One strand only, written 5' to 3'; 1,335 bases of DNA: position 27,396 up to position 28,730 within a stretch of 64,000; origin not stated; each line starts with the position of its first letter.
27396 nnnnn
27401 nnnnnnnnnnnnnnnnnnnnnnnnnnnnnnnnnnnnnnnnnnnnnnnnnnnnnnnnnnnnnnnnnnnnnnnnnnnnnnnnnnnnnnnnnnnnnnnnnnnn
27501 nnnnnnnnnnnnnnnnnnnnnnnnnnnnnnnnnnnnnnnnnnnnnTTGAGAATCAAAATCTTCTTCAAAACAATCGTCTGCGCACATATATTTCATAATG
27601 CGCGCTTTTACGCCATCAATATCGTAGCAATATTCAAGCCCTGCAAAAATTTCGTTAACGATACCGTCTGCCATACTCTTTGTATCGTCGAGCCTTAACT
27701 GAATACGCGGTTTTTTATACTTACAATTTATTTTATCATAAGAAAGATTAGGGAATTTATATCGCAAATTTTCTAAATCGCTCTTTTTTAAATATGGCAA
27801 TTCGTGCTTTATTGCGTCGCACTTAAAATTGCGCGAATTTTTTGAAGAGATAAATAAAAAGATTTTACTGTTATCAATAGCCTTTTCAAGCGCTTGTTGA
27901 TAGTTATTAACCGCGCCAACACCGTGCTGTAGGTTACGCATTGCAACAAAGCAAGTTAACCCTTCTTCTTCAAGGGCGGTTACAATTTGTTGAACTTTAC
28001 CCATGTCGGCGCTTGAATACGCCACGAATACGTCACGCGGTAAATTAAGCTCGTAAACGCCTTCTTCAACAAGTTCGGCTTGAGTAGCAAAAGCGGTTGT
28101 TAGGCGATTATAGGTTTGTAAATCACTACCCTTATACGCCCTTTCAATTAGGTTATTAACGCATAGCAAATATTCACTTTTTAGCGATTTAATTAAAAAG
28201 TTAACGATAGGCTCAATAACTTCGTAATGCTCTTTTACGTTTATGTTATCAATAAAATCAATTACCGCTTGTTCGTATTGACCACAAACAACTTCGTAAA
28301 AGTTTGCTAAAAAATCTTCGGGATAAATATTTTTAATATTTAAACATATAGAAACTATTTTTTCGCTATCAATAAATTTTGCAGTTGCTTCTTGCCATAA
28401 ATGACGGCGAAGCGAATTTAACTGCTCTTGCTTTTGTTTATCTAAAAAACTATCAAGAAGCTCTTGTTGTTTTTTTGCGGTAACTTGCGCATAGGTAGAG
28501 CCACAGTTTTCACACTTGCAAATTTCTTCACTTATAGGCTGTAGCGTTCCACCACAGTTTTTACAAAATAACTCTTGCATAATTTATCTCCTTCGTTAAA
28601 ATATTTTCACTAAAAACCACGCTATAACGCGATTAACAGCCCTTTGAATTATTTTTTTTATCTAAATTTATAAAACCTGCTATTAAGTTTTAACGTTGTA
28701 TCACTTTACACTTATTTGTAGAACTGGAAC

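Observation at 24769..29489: Four-gene array after rsmA: TIR-like effector-style protein plus DUF6273-like repeat proteins plus acidic-tailed GtrA-like protein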

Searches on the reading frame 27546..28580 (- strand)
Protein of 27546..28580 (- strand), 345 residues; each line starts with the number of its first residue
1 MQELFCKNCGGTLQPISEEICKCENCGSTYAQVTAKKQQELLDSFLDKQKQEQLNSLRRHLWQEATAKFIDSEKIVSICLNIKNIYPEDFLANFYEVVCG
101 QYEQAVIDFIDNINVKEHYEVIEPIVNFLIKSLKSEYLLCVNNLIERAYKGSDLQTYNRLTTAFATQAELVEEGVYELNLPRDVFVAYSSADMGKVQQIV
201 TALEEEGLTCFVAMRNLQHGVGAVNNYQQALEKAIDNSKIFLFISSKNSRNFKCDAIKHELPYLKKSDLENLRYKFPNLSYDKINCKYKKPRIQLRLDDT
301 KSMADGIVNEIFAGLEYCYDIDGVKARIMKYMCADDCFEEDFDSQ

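Call 23: predict_structure(alignment_id=A1)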
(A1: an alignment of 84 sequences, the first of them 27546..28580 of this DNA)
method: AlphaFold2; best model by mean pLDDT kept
length: 345 residues; sequences in the alignment: 84
mean_pLDDT: 91.6   pTM: 0.78
mean pLDDT of the five models: 91.6, 87.4, 87.3, 87.2, 87.1
residues with pLDDT >= 90: 282; 70-90: 51; 50-70: 2; < 50: 10
segments of 3 or more residues with pLDDT < 50: 336-345
pLDDT, mean of each block of 10 residues (from residue 1): 84 93 92 89 90 95 91 95 96 95 94 94 95 93 97 96 95 88 96 95 96 83 83 96 97 94 96 91 93 96 94 95 96 65 42
secondary structure, 60 per line:
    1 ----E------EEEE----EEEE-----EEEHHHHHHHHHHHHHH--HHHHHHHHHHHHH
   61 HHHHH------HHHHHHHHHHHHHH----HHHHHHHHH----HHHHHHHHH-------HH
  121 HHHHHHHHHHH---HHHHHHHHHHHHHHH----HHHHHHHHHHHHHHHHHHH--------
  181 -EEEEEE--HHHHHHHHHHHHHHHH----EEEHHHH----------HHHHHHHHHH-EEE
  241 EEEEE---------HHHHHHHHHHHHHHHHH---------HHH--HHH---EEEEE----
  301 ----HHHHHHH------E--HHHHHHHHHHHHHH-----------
elements in order: E12-15 E20-23 E29-31 H32-45 H48-65 H72-85 H90-98 H103-111 H119-131 H135-149 H154-172 E182-187 H190-205 E210-212 H213-216 H227-236 E238-245 H255-271 E292-296 H305-311 H321-334

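Call 27: fold_search(model_id=the predicted structure, library=pdb)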
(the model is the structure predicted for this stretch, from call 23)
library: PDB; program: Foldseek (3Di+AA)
matches with E <= 10: 551; with E <= 0.001: 0
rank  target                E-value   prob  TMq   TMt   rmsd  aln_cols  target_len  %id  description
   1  3h16_B                2.3e-03  1.00  0.27  0.58   5.9       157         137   13  Crystal structure of a bacteria TIR domain, PdTIR from Paracoccus denitrificans (released 2009-06-16)
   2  7uwg_C                3.7e-03  1.00  0.24  0.51   7.4       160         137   14  The crystal structure of the TIR domain-containing protein from Acinetobacter baumannii (AbTir) (released 2022-09-07)
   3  7nux                  4.6e-03  1.00  0.27  0.52   6.2       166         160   16  Crystal structure of the TIR domain of human TLR1 (crystallised without ZN2+ ions) (released 2021-08-25)
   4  8p2m_B                4.8e-03  0.96  0.27  0.15  20.7       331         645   16  C. elegans TIR-1 protein. (released 2023-09-06)
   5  7uxr_A                9.1e-03  1.00  0.24  0.53   7.4       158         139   13  Crystal structure of the BtTir TIR domain (released 2022-09-07)
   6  2ndh_MODEL_1_A        1.2e-02  0.99  0.25  0.50   6.5       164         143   18  NMR solution structure of MAL/TIRAP TIR domain (C116A) (released 2017-05-31)
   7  4lzp_C                1.9e-02  0.99  0.26  0.49  17.5       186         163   13  Structure of the TIR domain of the immunosuppressor BtpA from Brucella (released 2013-11-06)
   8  7uxr_B                2.2e-02  1.00  0.25  0.54   6.3       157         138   13  Crystal structure of the BtTir TIR domain (released 2022-09-07)
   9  6wt7                  2.5e-02  1.00  0.24  0.25   9.3       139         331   19  Structure of a metazoan TIR-STING receptor from C. gigas in complex with 2',3'-cGAMP (released 2020-09-09)
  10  7cm6_A                4.4e-02  0.66  0.25  0.15  16.8       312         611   10  NAD+-bound Sarm1 in the self-inhibited state (released 2020-10-21)
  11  5uxw_A                4.6e-02  0.51  0.21  0.27  18.5       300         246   12  Crystal Structure of Anti-anti-sigma factor PhyR from Bartonella quintana (released 2018-02-28)
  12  5uxw_B                6.4e-02  0.47  0.21  0.28  18.6       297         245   12  Crystal Structure of Anti-anti-sigma factor PhyR from Bartonella quintana (released 2018-02-28)
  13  7f67_A                7.1e-02  0.15  0.12  0.13  18.4       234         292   12  eIF2B-SFSV NSs-2-eIF2 (released 2021-12-01)
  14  7szl                  7.5e-02  0.98  0.25  0.49   5.5       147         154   12  Crystal structure of the Toll/interleukin-1 receptor domain of human IL-1R10 (IL-1RAPL2) (released 2022-02-02)
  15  9l2g_F                7.5e-02  0.60  0.25  0.15  17.1       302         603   10  Structure of SARM1 2C-mutant bound to M1 (released 2025-03-19)
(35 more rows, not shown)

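Call 43: search_solved_structures(query=A1, max_evalue=1, show_alignments=4)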
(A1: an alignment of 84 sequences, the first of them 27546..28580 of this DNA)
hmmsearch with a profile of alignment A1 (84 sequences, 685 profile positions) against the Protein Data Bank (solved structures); distinct sequences matched with E-value up to 1: 97 (the best 60 are shown).
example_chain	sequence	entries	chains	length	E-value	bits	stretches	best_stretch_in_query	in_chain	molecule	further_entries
4gt6_A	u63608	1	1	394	9.3e-55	189.8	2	462-649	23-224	Cell surface protein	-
4fs7_A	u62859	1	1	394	1.1e-54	189.6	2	478-650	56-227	Uncharacterized protein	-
4h09_A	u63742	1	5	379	8.4e-37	130.5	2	458-630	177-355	Hypothetical leucine rich repeat protein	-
4fdw_A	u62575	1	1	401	7.3e-31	110.9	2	480-638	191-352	leucine rich hypothetical protein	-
4fd0_A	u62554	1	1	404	9.3e-25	90.7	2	486-639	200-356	Leucine rich hypothetical protein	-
4cp6_A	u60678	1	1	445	8.1e-24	87.6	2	481-621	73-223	CHOLINE BINDING PROTEIN PCPA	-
6mlx_A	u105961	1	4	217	4e-23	85.3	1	466-646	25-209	Leucine-rich repeat protein TpLRR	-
7b1b_A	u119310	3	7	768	5e-11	45.3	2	483-643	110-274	Toll-like receptor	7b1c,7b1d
4oju_A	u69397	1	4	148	1e-10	44.3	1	477-569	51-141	hypothetical leucine rich repeat protein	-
3sb4_A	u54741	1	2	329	1.2e-09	40.7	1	480-648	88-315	Hypothetical leucine rich repeat protein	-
4z0c_A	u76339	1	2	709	1.6e-09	40.3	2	480-634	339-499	Toll-like receptor 13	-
4psj_A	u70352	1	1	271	9.9e-09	37.7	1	466-645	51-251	OR464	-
4pq8_A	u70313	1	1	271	6.5e-08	35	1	495-639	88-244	DESIGNED PROTEIN OR465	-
4r6f_A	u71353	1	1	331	2.3e-07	33.2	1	477-638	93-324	Leucine rich repeat DLRR_I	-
4lxr_A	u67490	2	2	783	9.1e-07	31.2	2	479-638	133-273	Protein toll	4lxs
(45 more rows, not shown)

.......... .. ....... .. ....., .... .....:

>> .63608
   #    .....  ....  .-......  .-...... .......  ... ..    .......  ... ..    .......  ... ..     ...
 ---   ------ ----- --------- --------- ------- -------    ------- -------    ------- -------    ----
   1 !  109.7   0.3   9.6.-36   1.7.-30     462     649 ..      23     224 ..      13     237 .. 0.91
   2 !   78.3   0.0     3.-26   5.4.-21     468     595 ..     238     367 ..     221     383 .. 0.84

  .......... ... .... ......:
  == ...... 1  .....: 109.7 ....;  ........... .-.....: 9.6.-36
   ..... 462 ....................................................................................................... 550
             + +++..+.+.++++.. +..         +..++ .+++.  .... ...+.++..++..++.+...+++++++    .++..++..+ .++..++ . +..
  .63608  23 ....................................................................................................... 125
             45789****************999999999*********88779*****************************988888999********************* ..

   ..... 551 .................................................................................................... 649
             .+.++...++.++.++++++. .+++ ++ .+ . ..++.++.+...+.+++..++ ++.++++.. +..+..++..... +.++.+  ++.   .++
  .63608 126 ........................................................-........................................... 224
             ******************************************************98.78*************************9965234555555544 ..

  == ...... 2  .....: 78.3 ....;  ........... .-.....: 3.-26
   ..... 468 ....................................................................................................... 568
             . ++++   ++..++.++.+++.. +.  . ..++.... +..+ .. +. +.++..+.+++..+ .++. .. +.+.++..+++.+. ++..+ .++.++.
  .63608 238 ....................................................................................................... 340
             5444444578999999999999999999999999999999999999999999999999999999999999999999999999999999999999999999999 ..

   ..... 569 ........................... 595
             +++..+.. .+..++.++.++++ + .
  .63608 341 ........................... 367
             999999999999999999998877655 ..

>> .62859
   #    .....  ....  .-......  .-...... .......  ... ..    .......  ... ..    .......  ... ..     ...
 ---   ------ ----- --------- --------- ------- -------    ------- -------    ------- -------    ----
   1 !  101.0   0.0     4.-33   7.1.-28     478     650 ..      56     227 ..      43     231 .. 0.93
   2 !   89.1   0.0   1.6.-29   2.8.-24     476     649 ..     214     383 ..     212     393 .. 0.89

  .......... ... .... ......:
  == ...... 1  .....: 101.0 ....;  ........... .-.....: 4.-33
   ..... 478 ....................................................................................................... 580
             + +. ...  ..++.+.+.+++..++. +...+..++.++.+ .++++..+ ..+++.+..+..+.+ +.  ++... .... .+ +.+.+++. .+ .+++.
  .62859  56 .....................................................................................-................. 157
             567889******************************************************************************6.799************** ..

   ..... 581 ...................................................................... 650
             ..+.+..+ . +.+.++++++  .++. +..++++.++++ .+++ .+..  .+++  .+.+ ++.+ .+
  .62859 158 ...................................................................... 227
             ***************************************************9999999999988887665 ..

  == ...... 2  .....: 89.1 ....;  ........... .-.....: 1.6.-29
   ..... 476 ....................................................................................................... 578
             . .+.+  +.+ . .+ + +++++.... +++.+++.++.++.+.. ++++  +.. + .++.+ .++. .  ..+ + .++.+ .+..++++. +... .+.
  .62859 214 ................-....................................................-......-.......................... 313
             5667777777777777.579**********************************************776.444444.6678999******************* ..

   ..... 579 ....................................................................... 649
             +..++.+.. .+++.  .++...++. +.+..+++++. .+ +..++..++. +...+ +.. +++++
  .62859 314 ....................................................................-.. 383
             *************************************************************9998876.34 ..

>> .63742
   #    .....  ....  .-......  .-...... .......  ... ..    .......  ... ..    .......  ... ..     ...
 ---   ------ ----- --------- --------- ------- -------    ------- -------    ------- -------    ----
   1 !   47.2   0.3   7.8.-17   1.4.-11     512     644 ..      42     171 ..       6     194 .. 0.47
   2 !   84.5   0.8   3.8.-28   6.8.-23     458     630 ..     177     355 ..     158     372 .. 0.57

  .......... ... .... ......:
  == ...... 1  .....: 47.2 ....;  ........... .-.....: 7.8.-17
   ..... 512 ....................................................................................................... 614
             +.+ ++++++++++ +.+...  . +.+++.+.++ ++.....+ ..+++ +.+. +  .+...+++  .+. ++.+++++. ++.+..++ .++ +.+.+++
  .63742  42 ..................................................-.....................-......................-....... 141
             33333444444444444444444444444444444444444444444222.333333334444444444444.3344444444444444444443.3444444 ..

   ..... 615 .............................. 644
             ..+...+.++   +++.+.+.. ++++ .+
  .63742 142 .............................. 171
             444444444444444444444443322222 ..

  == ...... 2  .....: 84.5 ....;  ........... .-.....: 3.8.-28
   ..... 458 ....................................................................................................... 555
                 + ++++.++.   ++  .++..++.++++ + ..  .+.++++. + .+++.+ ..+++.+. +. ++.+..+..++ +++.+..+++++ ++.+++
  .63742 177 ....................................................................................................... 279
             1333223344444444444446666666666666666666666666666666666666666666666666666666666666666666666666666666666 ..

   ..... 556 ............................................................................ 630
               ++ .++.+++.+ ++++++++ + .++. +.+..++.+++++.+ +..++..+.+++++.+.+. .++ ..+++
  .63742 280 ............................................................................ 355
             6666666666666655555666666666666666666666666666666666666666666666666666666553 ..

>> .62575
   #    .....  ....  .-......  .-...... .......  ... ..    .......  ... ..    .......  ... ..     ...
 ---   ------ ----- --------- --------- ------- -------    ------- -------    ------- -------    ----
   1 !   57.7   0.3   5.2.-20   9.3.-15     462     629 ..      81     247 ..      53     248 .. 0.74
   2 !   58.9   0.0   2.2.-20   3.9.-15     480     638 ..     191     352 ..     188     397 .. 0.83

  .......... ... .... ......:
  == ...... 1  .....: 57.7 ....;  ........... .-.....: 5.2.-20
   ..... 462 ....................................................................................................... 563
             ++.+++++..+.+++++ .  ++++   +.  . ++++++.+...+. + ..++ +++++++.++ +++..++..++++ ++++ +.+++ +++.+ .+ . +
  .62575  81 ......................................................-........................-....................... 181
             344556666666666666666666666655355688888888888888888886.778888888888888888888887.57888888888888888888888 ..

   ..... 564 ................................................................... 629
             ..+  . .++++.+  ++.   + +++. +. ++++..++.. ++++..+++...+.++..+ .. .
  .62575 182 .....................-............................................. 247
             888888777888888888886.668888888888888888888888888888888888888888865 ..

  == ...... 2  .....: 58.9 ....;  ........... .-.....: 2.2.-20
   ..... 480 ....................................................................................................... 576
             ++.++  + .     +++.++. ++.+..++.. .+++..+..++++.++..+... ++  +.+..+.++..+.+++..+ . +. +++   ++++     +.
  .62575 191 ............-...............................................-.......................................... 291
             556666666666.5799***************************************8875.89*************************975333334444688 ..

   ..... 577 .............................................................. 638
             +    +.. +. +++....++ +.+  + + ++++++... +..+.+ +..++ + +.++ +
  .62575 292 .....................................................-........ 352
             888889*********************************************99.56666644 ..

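Call 65: search_protein_representatives(protein=window:27546-28580:-)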
Query: 345 residues. Proteins with E-value up to 0.001 (for the whole library): 989; up to 1e-10: 615; up to 1e-30: 452. The best 150 are listed.
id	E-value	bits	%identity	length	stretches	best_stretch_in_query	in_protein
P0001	2.2e-228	773.1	100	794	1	1-345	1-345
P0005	2.4e-191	651.4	85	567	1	1-338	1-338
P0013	6.5e-148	508.7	68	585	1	6-341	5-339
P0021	1.7e-135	467.9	62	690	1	1-342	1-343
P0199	1.1e-120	419.2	45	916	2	5-331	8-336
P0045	3.8e-98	345.1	50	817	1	1-334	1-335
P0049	2.0e-95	336.2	49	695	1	1-333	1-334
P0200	2.6e-92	325.9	48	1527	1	2-334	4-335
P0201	1.0e-91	323.9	48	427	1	3-334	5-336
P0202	3.9e-91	322.0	48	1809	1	3-335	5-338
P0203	4.7e-91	321.8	47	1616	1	5-340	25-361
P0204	8.6e-91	320.9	44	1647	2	2-337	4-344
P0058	1.4e-90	320.2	46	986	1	5-329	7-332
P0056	2.4e-90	319.4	46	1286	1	5-337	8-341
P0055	3.1e-90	319.1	44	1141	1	2-343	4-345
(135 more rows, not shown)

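Call 69: search_protein_families(library=pfam, alignment_id=A5, max_evalue=0.001)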
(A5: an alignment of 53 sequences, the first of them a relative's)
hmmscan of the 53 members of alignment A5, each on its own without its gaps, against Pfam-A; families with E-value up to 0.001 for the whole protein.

A. member 1, P0203 (1616 aa): 3 families
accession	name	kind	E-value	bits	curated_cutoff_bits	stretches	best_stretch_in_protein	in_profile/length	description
PF13306.12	LRR_5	-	1.4e-175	574.9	27.7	8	1441-1565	3-126/127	BspA type Leucine rich repeat region (6 copies)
PF13855.12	LRR_8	-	1.4e-17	63.6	27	0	873-914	13-53/61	Leucine rich repeat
PF13676.11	TIR_2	-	5.2e-07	30.6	28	1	204-276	1-70/122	TIR domain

B. families by the number of members that match (of 53 scanned): 43 families (the first 25 are shown)
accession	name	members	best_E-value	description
PF13676.11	TIR_2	53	1e-10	TIR domain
PF13306.12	LRR_5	30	4.9e-208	BspA type Leucine rich repeat region (6 copies)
PF13855.12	LRR_8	24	4.1e-34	Leucine rich repeat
PF13240.11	Zn_Ribbon_1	12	2e-06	zinc-ribbon domain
PF12773.13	DZR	8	6.2e-06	Double zinc ribbon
PF07719.23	TPR_2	4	5e-18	Tetratricopeptide repeat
PF00515.34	TPR_1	3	1.5e-18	Tetratricopeptide repeat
PF14559.12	TPR_19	3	1.6e-13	Tetratricopeptide repeat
PF13432.12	TPR_16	3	6.6e-12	Tetratricopeptide repeat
PF13176.12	TPR_7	3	1.8e-09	Tetratricopeptide repeat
PF12799.13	LRR_4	3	1.2e-08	Leucine Rich repeats (2 copies)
PF05725.18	FNIP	3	7.9e-07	FNIP Repeat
PF19556.4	PRTRC_E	3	3.4e-05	PRTRC system protein E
PF19789.6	DUF6273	2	3.7e-167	Domain of unknown function (DUF6273)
PF08238.18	Sel1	2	5.6e-75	Sel1 repeat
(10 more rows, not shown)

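Call 70: find_related_loci(query=A1, collection=viral_contigs, flank=5000)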
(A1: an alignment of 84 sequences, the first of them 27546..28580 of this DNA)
Query A1 (345 aa) in viral_contigs; peptide patterns used: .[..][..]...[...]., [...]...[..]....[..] (x = any residue, [..] = any of these).
33 stretches matched a pattern, but none encodes a relative of the query by tblastn (E <= 1e-3).
